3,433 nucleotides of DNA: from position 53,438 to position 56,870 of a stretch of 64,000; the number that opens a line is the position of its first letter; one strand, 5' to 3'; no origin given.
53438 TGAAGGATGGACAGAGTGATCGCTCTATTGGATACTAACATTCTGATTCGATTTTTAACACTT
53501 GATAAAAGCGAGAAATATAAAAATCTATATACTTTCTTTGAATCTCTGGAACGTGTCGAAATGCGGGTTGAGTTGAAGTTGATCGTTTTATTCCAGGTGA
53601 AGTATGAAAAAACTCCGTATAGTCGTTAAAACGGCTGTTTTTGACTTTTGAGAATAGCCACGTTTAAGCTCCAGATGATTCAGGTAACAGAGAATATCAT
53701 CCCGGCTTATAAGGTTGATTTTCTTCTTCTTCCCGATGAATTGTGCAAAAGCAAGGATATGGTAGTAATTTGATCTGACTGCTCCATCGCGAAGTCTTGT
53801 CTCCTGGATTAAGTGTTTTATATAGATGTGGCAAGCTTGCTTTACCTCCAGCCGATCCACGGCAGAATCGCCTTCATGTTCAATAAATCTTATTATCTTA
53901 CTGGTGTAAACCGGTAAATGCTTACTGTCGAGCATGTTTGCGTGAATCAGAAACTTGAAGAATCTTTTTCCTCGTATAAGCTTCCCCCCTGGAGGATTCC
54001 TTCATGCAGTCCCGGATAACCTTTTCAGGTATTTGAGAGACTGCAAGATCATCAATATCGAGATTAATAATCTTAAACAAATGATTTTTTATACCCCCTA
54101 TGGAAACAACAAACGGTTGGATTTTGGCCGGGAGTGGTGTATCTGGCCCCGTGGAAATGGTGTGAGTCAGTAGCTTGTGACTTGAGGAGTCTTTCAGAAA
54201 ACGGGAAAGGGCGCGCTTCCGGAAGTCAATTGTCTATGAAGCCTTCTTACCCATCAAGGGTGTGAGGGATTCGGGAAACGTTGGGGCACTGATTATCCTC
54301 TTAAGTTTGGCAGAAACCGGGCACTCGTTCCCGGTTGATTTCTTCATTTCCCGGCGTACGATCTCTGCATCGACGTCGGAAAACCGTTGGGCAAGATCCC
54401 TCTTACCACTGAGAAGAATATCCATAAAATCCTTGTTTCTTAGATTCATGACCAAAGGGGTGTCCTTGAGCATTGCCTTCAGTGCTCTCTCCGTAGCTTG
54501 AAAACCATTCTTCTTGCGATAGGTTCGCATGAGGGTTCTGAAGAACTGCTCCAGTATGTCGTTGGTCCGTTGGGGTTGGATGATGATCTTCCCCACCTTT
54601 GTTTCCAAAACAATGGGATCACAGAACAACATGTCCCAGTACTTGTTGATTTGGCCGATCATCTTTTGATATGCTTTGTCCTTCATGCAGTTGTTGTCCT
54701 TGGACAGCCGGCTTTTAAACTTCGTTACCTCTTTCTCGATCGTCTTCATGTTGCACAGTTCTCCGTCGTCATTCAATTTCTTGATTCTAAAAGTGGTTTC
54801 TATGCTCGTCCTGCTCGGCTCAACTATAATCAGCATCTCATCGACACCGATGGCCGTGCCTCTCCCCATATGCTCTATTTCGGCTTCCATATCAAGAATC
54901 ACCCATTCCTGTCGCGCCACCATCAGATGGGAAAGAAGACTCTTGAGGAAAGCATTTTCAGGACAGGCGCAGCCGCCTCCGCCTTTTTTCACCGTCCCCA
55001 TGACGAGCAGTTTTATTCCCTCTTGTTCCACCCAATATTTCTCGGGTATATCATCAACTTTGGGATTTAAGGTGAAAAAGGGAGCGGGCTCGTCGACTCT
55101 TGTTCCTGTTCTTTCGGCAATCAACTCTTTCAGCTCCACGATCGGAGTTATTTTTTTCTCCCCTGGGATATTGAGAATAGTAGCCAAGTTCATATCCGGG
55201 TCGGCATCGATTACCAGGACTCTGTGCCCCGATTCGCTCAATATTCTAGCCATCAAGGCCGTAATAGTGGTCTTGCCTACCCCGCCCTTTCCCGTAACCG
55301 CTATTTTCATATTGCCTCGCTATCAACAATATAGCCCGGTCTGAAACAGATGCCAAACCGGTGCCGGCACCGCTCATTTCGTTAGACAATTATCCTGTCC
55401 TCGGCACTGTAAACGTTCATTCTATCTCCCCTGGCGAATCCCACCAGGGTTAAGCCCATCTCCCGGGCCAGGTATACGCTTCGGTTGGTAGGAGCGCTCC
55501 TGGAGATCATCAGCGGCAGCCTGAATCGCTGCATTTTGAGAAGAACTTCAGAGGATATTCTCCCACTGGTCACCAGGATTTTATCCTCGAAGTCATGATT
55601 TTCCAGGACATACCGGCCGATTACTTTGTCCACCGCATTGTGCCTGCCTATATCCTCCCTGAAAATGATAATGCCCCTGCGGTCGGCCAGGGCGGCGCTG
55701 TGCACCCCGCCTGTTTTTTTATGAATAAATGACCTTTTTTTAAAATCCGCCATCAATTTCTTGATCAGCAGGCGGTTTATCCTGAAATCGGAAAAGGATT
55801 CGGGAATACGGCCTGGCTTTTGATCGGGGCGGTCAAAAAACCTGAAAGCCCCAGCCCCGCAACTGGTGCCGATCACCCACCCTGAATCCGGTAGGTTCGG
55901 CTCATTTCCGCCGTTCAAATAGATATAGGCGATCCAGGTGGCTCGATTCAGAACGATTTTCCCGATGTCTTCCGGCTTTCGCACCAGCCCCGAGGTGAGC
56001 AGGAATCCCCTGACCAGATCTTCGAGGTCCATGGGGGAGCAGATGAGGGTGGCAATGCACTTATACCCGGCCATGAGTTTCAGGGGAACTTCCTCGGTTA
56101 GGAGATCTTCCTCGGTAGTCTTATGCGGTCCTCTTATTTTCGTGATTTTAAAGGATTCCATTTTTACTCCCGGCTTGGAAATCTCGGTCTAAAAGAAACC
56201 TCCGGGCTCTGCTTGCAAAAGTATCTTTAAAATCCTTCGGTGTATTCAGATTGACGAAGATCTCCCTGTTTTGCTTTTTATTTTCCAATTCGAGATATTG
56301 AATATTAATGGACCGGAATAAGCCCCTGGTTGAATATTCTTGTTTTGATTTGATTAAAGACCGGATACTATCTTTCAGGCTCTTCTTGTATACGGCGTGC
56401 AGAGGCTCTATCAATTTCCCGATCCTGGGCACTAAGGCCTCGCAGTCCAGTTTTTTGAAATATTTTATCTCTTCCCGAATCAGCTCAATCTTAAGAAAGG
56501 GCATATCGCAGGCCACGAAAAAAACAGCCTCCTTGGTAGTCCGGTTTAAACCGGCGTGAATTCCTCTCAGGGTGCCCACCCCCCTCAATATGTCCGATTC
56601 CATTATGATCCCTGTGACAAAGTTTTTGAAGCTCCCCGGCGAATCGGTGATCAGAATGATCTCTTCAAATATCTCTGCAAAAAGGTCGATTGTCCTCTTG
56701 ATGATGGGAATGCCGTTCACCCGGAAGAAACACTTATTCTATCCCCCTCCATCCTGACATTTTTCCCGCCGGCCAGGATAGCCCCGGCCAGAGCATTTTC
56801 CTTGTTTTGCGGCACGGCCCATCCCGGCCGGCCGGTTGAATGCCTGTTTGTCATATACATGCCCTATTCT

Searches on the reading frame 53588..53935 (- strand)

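Call 69: search_protein_families(library=pfam, proteins=[window:53588-53935:-], max_evalue=0.001)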
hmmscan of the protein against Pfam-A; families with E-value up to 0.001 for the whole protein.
window:53588-53935:- (115 aa): 2 families
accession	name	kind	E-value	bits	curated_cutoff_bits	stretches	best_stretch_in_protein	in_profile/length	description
PF13495.12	Phage_int_SAM_4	-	5.8e-06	27.1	27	1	55-110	21-75/85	Phage integrase, N-terminal SAM-like domain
PF02899.23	Phage_int_SAM_1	-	1.2e-05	25.9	22.3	1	38-110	4-76/83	Phage integrase, N-terminal SAM-like domain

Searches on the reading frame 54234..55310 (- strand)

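Call 27: search_protein_families(library=pfam, proteins=[window:54234-55310:-], max_evalue=0.0001)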
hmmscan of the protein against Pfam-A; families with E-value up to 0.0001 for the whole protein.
window:54234-55310:- (358 aa): 6 families
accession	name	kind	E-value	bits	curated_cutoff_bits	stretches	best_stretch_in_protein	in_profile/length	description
PF01656.29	CbiA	-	1.1e-15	58.1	25.4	1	4-194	3-54/125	CobQ/CobB/MinD/ParA nucleotide binding domain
PF02374.21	ArsA_ATPase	-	5.3e-12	46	24.3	1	3-57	4-58/305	Anion-transporting ATPase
PF13614.12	AAA_31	-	1.1e-11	45.4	27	1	6-58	8-60/177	AAA domain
PF06564.18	CBP_BcsQ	-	2e-07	31.2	21.3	1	3-49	4-51/234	Cellulose biosynthesis protein BcsQ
PF00142.24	Fer4_NifH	-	2.3e-07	31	25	1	1-46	1-47/271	4Fe-4S iron sulfur cluster binding proteins, NifH/frxC family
PF10609.15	ParA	-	2.8e-07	30.6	27.1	1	5-37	9-41/246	NUBPL iron-transfer P-loop NTPase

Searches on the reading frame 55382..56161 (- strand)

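Call 69: search_protein_families(library=pfam, proteins=[window:55382-56161:-], max_evalue=0.001)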
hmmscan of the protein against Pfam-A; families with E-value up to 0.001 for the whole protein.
window:55382-56161:- (259 aa): 1 family
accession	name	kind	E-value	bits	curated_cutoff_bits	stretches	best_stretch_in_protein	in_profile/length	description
PF02634.21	FdhD-NarQ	-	3.8e-67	226.9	27.2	1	23-257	2-236/237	FdhD/NarQ family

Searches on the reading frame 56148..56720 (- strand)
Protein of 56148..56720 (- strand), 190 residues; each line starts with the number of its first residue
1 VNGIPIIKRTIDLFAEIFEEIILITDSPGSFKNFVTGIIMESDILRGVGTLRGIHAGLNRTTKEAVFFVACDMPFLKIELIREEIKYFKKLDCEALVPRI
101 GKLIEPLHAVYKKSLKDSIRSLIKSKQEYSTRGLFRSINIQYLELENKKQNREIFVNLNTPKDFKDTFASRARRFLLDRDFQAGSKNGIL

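Call 69: search_protein_families(library=pfam, proteins=[window:56148-56720:-], max_evalue=0.001)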
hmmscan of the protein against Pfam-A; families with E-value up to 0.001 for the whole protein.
window:56148-56720:- (190 aa): 1 family
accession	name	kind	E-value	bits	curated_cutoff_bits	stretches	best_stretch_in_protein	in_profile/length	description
PF12804.13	NTP_transf_3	-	8.4e-19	68.7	27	1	2-134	22-153/160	MobA-like NTP transferase domain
